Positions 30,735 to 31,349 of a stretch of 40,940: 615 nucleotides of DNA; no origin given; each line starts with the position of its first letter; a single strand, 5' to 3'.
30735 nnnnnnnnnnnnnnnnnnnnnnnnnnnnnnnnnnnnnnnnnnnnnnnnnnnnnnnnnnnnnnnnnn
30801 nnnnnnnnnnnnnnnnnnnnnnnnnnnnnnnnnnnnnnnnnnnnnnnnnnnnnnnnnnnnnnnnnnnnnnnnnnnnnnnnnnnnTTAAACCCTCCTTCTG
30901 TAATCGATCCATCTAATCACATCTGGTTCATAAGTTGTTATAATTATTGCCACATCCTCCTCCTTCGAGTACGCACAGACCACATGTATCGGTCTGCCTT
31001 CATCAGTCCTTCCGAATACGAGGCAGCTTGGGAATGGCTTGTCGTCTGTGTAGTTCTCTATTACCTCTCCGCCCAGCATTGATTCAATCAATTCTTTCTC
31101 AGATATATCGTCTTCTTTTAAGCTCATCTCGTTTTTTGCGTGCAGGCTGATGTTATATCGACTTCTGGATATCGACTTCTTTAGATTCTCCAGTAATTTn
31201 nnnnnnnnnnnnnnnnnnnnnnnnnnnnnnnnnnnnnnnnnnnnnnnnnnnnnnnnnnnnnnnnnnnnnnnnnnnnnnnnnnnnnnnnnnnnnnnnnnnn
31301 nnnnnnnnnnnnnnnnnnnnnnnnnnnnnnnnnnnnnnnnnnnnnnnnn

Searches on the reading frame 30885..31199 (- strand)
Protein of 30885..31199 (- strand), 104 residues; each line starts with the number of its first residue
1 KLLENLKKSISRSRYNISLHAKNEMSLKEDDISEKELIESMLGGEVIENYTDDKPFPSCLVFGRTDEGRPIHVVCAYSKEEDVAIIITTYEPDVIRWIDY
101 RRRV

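Call 51: search_protein_families(library=pfam, proteins=[window:30885-31199:-], max_evalue=0.001)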
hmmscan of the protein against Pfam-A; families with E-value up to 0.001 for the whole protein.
window:30885-31199:- (104 aa): 1 family
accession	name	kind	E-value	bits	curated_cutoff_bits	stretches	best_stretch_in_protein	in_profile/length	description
PF14076.12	DUF4258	-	3.7e-23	82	25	1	17-91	1-71/71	Domain of unknown function (DUF4258)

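Call 52: search_protein_families(library=padloc, proteins=[window:30885-31199:-], max_evalue=0.001)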
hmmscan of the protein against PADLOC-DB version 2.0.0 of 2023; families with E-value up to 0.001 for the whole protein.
window:30885-31199:- (104 aa): 0 families
